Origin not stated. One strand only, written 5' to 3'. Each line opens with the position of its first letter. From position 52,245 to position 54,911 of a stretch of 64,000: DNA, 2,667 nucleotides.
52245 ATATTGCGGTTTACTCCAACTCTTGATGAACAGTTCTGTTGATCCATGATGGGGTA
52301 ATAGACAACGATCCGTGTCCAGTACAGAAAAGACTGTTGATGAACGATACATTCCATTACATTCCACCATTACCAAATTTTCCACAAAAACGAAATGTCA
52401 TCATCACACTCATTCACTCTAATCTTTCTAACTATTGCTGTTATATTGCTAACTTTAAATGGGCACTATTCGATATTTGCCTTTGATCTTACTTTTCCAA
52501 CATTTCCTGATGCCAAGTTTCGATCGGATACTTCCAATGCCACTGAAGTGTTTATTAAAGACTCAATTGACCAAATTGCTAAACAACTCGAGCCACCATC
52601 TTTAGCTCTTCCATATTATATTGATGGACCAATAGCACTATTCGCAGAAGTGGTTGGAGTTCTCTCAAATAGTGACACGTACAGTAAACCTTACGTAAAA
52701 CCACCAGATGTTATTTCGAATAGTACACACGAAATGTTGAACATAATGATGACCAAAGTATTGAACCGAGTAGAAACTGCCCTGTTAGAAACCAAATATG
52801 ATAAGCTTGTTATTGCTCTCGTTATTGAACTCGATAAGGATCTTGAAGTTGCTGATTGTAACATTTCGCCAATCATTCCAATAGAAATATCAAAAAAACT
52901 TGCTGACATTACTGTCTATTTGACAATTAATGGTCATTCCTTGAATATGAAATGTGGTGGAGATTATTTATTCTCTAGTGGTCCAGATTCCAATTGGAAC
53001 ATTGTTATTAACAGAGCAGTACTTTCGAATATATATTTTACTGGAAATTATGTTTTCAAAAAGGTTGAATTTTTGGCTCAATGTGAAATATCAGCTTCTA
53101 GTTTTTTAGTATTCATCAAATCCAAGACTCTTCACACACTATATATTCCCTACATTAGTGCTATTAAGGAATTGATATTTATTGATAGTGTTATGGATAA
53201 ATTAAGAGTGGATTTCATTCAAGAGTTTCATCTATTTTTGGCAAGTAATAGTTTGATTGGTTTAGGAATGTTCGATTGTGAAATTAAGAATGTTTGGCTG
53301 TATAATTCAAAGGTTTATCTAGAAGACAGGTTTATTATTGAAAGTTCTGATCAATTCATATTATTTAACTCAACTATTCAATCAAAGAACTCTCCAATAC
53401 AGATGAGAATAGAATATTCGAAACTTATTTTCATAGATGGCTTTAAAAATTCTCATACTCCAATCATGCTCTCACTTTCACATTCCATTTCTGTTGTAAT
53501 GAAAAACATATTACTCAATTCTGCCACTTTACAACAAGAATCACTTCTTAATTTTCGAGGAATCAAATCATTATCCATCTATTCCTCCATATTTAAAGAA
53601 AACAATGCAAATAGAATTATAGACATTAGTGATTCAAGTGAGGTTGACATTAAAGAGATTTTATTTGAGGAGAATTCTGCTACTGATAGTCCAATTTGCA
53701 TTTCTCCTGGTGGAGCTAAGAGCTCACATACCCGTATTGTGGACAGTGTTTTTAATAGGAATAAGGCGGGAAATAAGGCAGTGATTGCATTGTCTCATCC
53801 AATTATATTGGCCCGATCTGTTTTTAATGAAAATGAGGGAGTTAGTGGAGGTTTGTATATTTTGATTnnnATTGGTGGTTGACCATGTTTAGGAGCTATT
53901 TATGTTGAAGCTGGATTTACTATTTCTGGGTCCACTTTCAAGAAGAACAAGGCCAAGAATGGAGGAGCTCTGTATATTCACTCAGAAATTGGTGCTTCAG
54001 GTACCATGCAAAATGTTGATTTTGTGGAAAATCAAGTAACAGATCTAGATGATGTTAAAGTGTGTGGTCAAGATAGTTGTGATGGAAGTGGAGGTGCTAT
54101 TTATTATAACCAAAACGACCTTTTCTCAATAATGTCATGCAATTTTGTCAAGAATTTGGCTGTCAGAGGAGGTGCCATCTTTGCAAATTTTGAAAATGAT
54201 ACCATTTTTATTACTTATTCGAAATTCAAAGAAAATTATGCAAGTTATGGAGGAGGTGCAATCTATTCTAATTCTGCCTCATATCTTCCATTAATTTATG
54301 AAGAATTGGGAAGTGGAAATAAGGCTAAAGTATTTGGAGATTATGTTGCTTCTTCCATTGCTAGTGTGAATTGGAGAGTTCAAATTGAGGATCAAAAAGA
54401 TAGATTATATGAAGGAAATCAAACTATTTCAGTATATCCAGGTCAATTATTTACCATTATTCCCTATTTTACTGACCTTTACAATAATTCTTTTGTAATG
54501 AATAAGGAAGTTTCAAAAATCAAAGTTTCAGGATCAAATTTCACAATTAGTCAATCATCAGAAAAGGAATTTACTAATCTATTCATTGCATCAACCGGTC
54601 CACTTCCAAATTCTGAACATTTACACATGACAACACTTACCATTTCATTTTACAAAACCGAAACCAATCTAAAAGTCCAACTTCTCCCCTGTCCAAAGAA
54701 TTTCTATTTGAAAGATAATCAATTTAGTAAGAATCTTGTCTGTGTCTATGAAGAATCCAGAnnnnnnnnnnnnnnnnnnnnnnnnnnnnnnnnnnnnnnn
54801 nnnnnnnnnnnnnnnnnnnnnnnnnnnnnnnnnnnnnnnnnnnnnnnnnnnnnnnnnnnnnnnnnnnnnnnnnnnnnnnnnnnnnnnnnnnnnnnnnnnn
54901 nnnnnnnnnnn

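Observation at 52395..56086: Receptor-like TKL kinase with a GGAIY-repeat (Pmp-like parallel beta-helix) ectodomain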

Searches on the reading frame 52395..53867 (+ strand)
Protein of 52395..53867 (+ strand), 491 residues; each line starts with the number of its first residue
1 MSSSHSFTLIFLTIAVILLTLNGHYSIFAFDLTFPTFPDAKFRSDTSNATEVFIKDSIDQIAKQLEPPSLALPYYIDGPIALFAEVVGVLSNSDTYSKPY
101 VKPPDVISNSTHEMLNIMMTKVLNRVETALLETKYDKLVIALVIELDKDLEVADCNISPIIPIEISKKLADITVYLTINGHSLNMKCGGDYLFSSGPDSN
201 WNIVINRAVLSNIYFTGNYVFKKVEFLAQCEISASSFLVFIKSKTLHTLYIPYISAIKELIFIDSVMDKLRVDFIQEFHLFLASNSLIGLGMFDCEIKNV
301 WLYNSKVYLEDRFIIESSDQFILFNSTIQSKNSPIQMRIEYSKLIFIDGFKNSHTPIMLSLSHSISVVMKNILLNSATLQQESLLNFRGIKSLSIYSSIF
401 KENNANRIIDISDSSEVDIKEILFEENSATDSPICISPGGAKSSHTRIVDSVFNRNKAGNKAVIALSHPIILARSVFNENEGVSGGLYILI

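Call 23: search_protein_representatives(protein=window:52395-53849:+)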
Query: 485 residues. Proteins with E-value up to 0.001 (for the whole library): 3; up to 1e-10: 2; up to 1e-30: 1. The best 3 are listed.
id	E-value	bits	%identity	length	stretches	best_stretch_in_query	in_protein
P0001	0.0e+00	1034.3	99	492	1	2-485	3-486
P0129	1.2e-14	70.8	36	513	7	392-461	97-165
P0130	5.3e-06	42.4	34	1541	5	32-95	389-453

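Call 32: predict_structure(protein=window:52476-53849:+)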
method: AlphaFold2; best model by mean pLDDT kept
length: 458 residues; sequences in the alignment: 1
mean_pLDDT: 42.8   pTM: 0.36
mean pLDDT of the five models: 42.8, 38.2, 30.0, 25.5, 25.4
residues with pLDDT >= 90: 0; 70-90: 0; 50-70: 104; < 50: 354
segments of 3 or more residues with pLDDT < 50: 1-97, 99-191, 193-196, 200-221, 228-233, 237-244, 249-252, 254-296, 298-300, 302-307, 311-317, 326-329, 350-352, 399-405, 410-417, 422-425, 427-436, 446-458
pLDDT, mean of each block of 10 residues (from residue 1): 23 29 30 34 27 30 30 28 41 48 44 43 35 36 42 34 36 43 40 47 40 45 47 46 45 40 33 35 40 42 50 51 52 54 60 57 64 57 63 57 50 46 44 46 47 43
secondary structure, 60 per line:
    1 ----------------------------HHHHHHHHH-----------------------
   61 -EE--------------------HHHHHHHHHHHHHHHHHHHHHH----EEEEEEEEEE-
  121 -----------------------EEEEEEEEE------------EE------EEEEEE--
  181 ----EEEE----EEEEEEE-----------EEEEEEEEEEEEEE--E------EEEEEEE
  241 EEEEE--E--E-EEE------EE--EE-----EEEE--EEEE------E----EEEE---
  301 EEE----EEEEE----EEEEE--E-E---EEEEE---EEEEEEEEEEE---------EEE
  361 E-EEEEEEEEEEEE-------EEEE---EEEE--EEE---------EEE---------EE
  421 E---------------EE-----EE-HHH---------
elements in order: H29-37 H84-105 E110-119 E144-152 E173-178 E185-188 E193-199 E211-224 E234-245 E253-255 E273-276 E279-282 E294-297 E301-303 E308-312 E317-321 E330-334 E338-348 E358-361 E363-374 E382-385 E389-392 E395-397 E407-409 E419-421

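Call 40: list_cluster_members(proteins=[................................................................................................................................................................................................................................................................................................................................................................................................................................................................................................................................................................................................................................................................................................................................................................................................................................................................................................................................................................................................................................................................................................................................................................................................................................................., window:52395-53867:+, window:56190-56981:-, window:57979-58767:-, window:50923-51543:+, window:44071-45480:-, window:45556-46455:-, window:18582-19565:+, window:11588-12262:+])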
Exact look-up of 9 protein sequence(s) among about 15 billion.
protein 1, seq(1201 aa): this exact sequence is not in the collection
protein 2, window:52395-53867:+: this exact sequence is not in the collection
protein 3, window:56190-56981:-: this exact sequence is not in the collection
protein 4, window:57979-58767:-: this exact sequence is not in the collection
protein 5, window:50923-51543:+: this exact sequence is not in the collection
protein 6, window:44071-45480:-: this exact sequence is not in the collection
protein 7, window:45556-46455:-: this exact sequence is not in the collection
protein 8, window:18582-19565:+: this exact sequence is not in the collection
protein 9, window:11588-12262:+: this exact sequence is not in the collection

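Call 71: search_protein_families(library=pfam, proteins=[window:52476-53849:+], max_evalue=1)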
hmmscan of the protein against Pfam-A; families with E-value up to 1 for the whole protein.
window:52476-53849:+ (458 aa): 0 families

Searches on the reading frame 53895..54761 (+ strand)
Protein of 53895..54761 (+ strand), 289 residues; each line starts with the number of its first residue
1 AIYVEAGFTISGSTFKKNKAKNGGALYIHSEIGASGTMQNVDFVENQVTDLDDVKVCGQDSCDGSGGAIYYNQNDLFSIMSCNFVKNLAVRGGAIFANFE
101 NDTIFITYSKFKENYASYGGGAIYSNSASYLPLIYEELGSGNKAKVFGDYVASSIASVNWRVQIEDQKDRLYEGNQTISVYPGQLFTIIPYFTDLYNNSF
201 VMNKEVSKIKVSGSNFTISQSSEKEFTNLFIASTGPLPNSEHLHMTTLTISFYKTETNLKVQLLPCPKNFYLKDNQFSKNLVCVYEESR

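Call 57: predict_structure(alignment_id=A2)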
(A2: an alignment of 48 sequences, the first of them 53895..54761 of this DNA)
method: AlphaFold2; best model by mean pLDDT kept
length: 289 residues; sequences in the alignment: 48
mean_pLDDT: 75.5   pTM: 0.65
mean pLDDT of the five models: 75.5, 73.9, 73.2, 73.0, 70.7
residues with pLDDT >= 90: 78; 70-90: 97; 50-70: 98; < 50: 16
segments of 3 or more residues with pLDDT < 50: 275-289
pLDDT, mean of each block of 10 residues (from residue 1): 93 98 93 91 95 61 84 86 96 90 84 92 79 62 80 71 80 82 74 69 59 60 57 58 66 68 69 46 43
secondary structure, 60 per line:
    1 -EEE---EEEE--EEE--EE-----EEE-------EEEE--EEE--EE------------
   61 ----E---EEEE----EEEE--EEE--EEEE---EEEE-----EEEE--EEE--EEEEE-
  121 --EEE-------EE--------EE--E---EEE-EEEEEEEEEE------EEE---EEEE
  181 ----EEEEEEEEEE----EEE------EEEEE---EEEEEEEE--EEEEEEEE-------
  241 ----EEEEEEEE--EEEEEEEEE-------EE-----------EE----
elements in order: E2-4 E8-11 E14-16 E26-28 E36-39 E42-44 E69-72 E77-80 E83-85 E88-91 E95-98 E104-107 E110-112 E115-119 E123-125 E151-153 E155-164 E171-173 E177-180 E185-194 E199-201 E208-212 E216-223 E226-233 E245-252 E255-263

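Call 59: fold_search(model_id=the predicted structure, library=pdb)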
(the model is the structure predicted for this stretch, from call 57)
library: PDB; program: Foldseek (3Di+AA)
matches with E <= 10: 1453; with E <= 0.001: 0
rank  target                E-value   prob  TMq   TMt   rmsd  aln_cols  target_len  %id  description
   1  9avk                  6.7e-03  0.97  0.19  0.39   6.1       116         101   13  Structure of long Rib domain from Limosilactobacillus reuteri (released 2024-05-08)
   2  4uj6                  1.1e-02  1.00  0.25  0.11   6.1       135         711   18  Structure of surface layer protein SbsC, domains 1-6 (released 2016-04-27)
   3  7q2t                  1.3e-02  0.91  0.18  0.29   8.3       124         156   10  Crystal structure of untagged rat C2orf32 (also known as CNRIP1) in a domain-swapped conformation (released 2022-11-16)
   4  8gyr_A                1.4e-02  1.00  0.22  0.33   4.6       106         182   15  Crystal structure of a variable region segment of Leptospira host-interacting outer surface protein, LigA (released 2023-06-28)
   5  6efb                  2.8e-02  0.85  0.20  0.26  10.0       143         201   13  GspB Siglec domain (released 2020-02-19)
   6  4uj7                  3.6e-02  0.99  0.23  0.30   5.0       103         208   19  Structure of the S-layer protein SbsC, domains 5-6 (released 2016-04-27)
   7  2x1w_L                3.6e-02  0.80  0.20  0.26   7.1       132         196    8  Crystal Structure of VEGF-C in Complex with Domains 2 and 3 of VEGFR2 (released 2010-03-09)
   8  6dns                  4.4e-02  0.89  0.21  0.12   6.6       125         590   18  Endo-fucoidan hydrolase MfFcnA9 from glycoside hydrolase family 107 (released 2018-10-03)
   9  2dm2_MODEL_1_A        4.9e-02  0.77  0.20  0.39   6.8       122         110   11  Solution structure of the first ig domain of human palladin (released 2007-04-24)
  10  6efz_A                5.2e-02  0.69  0.18  0.18   9.2       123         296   14  Crystal Structure of DIP-Theta Ig1-3 (released 2018-11-28)
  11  4uic                  5.4e-02  0.97  0.25  0.11   5.9       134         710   17  Crystal structure of the S-layer protein rSbsC(31-844) (released 2016-04-13)
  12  7ymj_D                5.7e-02  0.30  0.14  0.27  12.7       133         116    8  Cryo-EM structure of alpha1AAR-Nb6 complex bound to tamsulosin (released 2023-07-05)
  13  5iuc_A                7.4e-02  0.82  0.20  0.37   6.1       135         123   12  Crystal structure of the GspB siglec domain with sialyl T antigen bound (released 2016-04-13)
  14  3v6b_R                8.3e-02  0.84  0.21  0.30   7.1       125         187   11  VEGFR-2/VEGF-E complex structure (released 2012-01-18)
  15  4hcr_A                8.3e-02  0.84  0.19  0.26   5.8       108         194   12  Crystal structure of human MAdCAM-1 D1D2 complexed with Fab PF-547659 (released 2013-01-23)
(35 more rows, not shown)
